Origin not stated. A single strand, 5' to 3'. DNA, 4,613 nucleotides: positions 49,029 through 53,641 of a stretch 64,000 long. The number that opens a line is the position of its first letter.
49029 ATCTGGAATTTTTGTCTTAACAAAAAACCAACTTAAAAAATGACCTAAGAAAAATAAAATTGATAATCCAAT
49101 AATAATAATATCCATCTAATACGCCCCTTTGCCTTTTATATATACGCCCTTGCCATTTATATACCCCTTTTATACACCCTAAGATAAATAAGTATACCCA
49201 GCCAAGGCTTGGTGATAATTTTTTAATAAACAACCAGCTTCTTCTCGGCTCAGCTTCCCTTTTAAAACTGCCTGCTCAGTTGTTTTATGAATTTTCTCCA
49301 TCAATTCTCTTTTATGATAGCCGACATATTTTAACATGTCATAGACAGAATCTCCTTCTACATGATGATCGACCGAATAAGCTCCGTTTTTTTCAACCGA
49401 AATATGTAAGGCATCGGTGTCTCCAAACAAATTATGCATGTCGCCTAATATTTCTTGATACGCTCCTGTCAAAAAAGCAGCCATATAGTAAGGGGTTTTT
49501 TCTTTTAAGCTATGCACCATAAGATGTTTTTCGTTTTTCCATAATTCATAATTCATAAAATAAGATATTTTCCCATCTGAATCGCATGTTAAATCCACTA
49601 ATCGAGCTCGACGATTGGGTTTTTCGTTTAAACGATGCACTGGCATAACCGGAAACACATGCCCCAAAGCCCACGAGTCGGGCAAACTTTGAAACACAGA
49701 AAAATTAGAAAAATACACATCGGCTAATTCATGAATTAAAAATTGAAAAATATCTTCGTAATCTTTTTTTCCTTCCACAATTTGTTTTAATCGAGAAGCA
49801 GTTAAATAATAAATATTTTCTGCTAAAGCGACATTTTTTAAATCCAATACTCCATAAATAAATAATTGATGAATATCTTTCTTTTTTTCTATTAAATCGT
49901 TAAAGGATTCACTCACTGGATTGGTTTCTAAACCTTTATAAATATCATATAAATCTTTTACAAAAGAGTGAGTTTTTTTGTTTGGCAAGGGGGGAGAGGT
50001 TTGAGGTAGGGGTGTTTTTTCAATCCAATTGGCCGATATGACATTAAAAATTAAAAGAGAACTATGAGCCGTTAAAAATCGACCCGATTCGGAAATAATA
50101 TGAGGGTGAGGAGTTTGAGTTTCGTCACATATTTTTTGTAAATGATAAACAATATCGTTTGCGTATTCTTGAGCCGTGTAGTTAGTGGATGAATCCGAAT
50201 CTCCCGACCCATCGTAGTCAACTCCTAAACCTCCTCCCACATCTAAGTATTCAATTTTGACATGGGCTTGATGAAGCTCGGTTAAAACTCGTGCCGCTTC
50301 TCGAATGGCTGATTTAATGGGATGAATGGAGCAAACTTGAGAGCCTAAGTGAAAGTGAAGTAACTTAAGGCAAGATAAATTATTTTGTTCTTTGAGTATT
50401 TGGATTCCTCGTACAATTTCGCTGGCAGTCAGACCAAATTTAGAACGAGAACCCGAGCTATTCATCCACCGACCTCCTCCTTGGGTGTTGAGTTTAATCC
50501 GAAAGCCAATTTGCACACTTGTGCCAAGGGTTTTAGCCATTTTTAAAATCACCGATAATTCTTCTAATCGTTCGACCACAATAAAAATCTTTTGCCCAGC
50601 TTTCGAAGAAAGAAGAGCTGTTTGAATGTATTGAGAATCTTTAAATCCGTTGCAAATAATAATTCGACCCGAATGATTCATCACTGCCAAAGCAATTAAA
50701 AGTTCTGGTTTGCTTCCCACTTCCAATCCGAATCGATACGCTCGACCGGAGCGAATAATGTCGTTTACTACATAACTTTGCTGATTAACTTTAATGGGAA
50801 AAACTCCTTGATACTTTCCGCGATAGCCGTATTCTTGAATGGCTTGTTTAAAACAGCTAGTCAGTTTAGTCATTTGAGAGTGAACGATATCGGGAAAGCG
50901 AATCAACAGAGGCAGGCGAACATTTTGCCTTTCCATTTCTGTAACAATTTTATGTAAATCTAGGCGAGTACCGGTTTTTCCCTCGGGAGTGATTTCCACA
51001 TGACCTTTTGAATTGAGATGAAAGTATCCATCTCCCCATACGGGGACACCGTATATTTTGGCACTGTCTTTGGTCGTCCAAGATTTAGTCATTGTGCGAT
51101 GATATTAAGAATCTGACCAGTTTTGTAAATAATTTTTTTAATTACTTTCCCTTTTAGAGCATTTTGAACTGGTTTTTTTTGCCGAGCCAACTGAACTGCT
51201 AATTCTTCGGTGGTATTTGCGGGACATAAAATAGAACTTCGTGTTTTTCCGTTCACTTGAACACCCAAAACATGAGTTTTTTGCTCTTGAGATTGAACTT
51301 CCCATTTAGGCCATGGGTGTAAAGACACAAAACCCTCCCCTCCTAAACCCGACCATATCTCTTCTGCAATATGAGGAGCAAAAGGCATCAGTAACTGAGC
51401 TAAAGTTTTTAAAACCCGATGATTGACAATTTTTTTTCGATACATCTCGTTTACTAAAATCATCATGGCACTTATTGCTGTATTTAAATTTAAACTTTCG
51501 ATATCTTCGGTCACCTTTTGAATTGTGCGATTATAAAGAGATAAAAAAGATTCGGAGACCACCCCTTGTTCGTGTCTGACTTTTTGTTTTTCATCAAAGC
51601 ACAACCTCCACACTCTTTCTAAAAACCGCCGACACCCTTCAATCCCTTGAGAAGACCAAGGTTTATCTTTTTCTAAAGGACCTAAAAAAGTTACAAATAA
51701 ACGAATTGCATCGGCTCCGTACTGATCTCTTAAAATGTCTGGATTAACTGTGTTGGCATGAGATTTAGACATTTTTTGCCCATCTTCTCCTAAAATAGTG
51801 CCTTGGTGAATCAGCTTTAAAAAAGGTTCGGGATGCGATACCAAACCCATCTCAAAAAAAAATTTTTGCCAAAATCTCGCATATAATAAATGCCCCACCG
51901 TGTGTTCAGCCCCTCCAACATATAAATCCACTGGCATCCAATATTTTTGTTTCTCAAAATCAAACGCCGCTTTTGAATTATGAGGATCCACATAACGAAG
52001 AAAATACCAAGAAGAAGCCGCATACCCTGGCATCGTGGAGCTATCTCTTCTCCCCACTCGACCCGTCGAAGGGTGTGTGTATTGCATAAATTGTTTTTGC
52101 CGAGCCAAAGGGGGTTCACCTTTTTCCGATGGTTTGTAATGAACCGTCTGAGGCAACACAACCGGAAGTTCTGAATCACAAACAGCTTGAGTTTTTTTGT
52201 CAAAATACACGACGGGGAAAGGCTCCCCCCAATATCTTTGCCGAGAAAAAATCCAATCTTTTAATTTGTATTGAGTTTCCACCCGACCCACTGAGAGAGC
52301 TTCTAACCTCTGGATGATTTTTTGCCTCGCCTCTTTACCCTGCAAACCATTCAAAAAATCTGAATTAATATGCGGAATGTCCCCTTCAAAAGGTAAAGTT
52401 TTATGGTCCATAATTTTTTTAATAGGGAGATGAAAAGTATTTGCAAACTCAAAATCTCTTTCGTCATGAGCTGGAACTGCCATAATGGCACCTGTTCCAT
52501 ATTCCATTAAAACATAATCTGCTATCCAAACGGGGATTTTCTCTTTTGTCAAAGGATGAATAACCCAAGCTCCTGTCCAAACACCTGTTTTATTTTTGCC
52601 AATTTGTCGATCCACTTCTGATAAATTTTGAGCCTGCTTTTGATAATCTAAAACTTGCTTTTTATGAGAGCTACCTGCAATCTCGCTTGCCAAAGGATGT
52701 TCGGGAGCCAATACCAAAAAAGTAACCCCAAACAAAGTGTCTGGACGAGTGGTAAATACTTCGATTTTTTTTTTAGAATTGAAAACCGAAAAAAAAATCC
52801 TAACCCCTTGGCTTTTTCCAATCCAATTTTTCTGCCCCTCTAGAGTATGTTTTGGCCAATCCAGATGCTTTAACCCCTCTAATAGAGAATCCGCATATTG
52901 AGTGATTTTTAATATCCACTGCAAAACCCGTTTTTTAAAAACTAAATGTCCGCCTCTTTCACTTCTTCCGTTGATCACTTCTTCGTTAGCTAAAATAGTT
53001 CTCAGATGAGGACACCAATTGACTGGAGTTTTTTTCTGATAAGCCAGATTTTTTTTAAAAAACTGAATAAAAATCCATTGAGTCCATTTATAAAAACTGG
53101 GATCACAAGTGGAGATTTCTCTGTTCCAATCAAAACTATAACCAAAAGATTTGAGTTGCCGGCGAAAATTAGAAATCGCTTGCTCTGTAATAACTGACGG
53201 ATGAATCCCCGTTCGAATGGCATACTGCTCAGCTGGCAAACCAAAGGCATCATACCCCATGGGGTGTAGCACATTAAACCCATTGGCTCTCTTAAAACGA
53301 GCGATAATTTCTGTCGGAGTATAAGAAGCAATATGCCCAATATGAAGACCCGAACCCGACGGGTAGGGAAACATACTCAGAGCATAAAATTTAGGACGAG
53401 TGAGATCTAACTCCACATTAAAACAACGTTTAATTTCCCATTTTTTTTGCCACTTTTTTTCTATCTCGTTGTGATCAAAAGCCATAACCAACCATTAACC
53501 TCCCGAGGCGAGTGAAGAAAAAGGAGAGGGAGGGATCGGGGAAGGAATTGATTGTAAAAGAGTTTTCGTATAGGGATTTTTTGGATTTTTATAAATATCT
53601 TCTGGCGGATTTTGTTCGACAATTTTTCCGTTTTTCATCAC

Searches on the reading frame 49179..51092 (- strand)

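Call 68: search_protein_families(library=pfam, proteins=[window:49179-51092:-], max_evalue=0.001)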
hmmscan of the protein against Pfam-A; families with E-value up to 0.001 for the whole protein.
window:49179-51092:- (637 aa): 3 families
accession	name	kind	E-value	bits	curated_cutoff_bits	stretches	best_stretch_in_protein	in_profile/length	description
PF02784.22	Orn_Arg_deC_N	-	3.1e-40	138.6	23.4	1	80-342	7-247/247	Pyridoxal-dependent decarboxylase, pyridoxal binding domain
PF17810.6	Arg_decarb_HB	-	7.1e-15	55.5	23.3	1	373-447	3-78/84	Arginine decarboxylase helical bundle domain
PF17944.6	Arg_decarbox_C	-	2.7e-13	50.7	23.3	1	583-636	1-51/51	Arginine decarboxylase C-terminal helical extension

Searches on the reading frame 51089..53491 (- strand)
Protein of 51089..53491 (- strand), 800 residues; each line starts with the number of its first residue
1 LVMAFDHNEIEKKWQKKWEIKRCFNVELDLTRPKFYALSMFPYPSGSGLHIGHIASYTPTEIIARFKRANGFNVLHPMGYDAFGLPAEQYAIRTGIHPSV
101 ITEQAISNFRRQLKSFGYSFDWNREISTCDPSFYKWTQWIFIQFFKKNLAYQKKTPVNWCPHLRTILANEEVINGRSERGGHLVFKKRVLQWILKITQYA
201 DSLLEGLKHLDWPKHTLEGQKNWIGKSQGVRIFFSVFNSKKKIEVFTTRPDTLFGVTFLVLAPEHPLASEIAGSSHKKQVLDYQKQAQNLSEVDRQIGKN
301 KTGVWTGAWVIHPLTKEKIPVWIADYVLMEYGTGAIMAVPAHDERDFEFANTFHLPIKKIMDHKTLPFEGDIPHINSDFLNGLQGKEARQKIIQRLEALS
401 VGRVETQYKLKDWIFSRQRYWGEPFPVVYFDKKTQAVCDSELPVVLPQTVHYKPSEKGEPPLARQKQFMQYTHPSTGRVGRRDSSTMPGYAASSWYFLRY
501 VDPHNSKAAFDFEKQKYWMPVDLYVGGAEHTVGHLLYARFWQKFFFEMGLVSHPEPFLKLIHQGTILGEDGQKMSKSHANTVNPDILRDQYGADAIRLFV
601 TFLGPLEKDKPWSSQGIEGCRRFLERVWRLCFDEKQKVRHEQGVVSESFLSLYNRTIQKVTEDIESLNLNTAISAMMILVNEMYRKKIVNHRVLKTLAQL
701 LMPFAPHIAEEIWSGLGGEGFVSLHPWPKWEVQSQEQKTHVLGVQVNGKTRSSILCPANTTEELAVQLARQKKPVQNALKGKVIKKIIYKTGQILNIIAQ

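Call 68: search_protein_families(library=pfam, proteins=[window:51089-53491:-], max_evalue=0.001)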
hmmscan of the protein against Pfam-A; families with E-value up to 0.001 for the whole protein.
window:51089-53491:- (800 aa): 4 families
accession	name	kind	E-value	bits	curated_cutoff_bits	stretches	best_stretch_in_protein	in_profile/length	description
PF13603.12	tRNA-synt_1_2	-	1.7e-62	210.7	25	1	221-397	1-185/185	Leucyl-tRNA synthetase, editing domain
PF00133.28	tRNA-synt_1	-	2e-47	162.3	22.7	2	13-224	1-225/414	tRNA synthetases class I (I, L, M and V)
PF09334.17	tRNA-synt_1g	-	3.2e-24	85.9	20.1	2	40-172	6-135/391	tRNA synthetases class I (M)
PF08264.19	Anticodon_1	-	7e-21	75.1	25.1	1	649-764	4-146/148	Anticodon-binding domain of tRNA ligase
